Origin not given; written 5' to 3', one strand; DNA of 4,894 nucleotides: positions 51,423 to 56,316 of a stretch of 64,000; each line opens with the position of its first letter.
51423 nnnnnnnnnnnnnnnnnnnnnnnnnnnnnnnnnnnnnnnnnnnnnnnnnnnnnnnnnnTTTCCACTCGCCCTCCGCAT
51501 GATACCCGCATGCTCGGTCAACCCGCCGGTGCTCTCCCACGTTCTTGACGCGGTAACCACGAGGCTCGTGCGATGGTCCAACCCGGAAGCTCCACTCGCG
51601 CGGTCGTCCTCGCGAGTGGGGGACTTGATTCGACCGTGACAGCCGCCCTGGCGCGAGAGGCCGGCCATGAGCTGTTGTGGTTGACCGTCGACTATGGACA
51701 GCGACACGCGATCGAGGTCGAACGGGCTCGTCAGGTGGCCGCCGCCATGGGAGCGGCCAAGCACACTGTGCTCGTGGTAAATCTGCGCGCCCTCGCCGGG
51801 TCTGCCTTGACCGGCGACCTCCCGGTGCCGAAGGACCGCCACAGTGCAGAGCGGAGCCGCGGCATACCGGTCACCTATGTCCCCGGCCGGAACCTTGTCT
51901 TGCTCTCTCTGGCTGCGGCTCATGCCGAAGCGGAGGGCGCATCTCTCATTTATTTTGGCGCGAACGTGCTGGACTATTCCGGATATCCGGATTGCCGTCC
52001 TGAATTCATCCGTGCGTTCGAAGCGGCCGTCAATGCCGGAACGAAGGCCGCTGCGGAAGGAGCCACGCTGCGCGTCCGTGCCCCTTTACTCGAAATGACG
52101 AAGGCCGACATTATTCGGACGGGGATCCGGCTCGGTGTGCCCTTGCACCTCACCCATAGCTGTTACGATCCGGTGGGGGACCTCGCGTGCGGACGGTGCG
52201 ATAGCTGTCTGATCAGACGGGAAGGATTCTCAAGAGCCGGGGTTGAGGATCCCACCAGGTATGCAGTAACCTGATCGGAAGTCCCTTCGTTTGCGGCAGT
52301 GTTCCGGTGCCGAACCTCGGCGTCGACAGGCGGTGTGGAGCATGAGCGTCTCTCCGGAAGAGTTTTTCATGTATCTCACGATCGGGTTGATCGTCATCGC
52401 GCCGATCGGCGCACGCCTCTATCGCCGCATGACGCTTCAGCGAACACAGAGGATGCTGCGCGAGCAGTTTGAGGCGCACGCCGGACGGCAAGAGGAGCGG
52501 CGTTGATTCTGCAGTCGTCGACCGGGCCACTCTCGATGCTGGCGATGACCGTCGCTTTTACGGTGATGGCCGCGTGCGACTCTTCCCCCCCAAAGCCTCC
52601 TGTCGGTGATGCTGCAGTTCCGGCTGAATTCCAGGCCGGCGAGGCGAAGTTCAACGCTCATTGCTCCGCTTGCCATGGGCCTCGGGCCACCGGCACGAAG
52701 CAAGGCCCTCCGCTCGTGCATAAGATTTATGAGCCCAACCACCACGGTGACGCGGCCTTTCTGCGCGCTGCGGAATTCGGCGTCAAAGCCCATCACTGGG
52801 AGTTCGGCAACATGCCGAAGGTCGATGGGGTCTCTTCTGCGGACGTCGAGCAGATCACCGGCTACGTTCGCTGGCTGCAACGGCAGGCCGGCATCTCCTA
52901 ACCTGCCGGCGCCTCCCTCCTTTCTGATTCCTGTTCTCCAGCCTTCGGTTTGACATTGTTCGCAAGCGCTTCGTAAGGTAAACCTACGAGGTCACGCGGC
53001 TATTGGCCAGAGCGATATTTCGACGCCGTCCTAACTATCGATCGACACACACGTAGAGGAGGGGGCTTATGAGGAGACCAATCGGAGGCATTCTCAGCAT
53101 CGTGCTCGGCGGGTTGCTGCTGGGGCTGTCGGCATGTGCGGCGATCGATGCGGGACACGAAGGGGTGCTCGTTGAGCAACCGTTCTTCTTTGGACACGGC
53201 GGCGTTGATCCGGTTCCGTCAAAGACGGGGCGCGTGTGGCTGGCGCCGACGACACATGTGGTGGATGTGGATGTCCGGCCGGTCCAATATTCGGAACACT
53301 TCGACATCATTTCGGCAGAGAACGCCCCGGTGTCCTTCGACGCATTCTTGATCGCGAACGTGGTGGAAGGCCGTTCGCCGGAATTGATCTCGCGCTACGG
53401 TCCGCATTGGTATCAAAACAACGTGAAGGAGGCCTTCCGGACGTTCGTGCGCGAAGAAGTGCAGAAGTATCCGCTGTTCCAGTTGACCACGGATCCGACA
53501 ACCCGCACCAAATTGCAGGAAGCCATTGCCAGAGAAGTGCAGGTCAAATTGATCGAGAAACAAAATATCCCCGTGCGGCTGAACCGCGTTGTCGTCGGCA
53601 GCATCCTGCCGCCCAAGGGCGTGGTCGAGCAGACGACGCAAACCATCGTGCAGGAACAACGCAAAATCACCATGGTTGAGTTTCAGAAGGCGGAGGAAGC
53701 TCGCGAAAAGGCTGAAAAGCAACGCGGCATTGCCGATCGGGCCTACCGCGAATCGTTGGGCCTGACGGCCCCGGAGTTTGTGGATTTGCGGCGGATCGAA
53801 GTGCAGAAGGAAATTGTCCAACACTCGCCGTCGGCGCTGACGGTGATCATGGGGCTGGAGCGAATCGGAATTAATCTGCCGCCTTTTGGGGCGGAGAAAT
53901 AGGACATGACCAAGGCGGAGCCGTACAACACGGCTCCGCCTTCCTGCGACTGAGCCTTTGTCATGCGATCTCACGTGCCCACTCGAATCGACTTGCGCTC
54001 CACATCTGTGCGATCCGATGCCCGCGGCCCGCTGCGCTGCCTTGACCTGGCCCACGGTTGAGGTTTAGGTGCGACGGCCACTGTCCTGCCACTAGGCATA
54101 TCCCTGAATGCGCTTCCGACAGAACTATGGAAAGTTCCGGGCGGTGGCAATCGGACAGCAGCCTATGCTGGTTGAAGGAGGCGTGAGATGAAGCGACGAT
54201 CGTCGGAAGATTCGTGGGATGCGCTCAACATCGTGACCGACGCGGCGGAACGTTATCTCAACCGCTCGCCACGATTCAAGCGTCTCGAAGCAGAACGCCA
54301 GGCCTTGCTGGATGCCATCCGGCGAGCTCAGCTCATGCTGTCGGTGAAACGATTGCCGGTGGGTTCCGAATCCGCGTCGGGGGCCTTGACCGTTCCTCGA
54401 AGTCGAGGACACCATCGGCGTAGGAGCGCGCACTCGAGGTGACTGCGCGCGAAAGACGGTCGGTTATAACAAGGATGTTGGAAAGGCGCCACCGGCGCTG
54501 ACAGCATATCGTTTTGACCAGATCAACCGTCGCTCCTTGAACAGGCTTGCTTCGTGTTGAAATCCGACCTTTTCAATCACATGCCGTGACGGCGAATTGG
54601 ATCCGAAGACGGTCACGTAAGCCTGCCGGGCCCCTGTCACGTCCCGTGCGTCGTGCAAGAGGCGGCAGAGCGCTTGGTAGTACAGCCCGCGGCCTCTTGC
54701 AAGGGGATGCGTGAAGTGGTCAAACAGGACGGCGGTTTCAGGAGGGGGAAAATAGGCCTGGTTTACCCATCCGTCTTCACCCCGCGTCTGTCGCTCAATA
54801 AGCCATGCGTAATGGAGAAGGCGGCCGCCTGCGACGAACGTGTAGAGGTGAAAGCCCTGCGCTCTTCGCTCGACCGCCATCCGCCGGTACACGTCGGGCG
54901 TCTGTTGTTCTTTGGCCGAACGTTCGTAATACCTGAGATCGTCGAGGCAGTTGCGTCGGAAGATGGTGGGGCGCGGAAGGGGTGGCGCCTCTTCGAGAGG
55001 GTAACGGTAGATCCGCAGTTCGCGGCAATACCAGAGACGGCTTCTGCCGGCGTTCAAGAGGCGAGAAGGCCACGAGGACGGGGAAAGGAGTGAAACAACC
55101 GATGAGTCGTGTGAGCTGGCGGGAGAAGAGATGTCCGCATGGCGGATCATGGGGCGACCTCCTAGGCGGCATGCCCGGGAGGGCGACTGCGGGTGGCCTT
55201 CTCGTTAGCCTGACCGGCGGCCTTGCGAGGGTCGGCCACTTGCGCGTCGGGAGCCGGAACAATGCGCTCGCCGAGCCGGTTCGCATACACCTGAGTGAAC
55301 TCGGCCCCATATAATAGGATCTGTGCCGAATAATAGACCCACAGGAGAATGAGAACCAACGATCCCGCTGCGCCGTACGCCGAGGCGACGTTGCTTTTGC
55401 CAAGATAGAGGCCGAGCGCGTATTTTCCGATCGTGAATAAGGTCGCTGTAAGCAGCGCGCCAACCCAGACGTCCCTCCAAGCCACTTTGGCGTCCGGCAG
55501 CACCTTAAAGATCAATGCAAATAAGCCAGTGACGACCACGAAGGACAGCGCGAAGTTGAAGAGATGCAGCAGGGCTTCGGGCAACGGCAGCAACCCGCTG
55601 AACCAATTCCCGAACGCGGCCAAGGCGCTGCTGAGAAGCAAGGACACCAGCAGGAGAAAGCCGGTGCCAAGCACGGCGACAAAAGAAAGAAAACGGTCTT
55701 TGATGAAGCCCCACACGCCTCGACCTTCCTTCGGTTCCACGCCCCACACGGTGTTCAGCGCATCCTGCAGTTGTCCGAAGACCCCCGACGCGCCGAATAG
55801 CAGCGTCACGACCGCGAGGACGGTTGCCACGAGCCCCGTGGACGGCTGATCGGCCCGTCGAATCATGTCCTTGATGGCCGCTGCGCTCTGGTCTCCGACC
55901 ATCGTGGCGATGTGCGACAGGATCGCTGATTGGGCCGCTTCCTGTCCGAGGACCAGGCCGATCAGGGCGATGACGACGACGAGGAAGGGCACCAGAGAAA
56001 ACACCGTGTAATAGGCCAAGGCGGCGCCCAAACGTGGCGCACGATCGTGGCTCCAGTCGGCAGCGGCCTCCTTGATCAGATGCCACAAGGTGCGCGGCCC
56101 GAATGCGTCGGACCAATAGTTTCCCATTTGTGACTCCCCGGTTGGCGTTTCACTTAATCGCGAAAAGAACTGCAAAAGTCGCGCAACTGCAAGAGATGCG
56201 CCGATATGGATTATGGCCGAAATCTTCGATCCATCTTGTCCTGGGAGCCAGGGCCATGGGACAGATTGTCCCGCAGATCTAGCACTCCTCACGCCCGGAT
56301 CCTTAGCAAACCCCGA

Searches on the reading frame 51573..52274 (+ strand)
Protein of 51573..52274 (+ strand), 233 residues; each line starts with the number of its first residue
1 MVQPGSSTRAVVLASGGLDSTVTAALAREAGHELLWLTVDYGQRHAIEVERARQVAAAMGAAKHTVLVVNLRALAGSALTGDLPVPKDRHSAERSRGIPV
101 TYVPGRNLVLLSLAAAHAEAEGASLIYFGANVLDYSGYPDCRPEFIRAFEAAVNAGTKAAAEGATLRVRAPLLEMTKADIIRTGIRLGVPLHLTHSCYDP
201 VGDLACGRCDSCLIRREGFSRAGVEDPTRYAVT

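Call 60: search_protein_families(library=pfam, proteins=[window:51573-52274:+], max_evalue=0.001)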
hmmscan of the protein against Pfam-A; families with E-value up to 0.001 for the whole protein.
window:51573-52274:+ (233 aa): 5 families
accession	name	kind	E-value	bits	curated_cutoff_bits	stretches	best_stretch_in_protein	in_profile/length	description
PF06508.19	QueC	-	4.3e-68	229.4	22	1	9-222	1-209/210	Queuosine biosynthesis protein QueC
PF00733.27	Asn_synthase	-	3.9e-07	30.5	21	1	12-70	22-80/354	Asparagine synthase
PF00764.25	Arginosuc_synth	-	9.8e-05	22.9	27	1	11-67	2-59/162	Arginosuccinate synthase N-terminal HUP domain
PF02568.20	ThiI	-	0.00012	22.2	20.5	0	5-72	1-68/197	Thiamine biosynthesis protein (ThiI)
PF01507.26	PAPS_reduct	-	0.00067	20.2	22.5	0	10-61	2-53/175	Phosphoadenosine phosphosulfate reductase domain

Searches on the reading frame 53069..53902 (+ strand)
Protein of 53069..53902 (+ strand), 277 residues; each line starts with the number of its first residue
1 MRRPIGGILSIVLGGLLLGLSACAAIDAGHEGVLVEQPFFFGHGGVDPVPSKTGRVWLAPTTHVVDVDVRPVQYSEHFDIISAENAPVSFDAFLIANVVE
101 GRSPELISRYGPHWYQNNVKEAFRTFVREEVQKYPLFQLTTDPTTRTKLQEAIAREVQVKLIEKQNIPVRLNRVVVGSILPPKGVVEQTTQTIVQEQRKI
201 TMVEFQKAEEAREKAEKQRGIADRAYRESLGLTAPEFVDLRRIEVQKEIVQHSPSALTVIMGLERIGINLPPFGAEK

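Call 60: search_protein_families(library=pfam, proteins=[window:53069-53902:+], max_evalue=0.001)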
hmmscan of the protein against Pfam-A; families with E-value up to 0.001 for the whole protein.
window:53069-53902:+ (277 aa): 1 family
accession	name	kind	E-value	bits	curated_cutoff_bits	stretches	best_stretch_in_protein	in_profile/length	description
PF01145.31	Band_7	-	1e-17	65.2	23.6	1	26-216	3-175/176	SPFH domain / Band 7 family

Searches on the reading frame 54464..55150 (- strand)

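Call 6: search_protein_families(library=pfam, proteins=[window:54464-55150:-], max_evalue=0.01)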
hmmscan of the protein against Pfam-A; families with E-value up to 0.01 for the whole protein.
window:54464-55150:- (228 aa): 2 families
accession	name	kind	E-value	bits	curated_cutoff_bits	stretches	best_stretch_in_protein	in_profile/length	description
PF13302.13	Acetyltransf_3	-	8.7e-08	33.4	25.4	1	76-198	17-138/138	Acetyltransferase (GNAT) domain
PF00583.31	Acetyltransf_1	-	2.8e-05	24.8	20.7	1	105-197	38-116/116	Acetyltransferase (GNAT) family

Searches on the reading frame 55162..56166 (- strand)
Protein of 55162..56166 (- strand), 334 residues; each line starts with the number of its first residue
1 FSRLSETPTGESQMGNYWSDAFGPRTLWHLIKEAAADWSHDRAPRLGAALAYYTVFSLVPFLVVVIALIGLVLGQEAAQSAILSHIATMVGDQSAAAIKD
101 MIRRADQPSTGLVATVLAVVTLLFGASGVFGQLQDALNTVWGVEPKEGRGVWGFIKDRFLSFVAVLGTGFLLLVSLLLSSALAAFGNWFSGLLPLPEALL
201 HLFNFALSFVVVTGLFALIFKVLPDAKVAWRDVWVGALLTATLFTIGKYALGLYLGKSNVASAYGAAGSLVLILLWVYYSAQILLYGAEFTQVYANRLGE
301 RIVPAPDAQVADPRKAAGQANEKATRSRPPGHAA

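Call 6: search_protein_families(library=pfam, proteins=[window:55162-56166:-], max_evalue=0.01)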
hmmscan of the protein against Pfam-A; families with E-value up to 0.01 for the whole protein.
window:55162-56166:- (334 aa): 1 family
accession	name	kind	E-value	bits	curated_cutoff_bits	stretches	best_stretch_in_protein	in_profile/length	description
PF03631.20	Virul_fac_BrkB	-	2e-58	198.5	33.7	1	40-297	2-258/259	Virulence factor BrkB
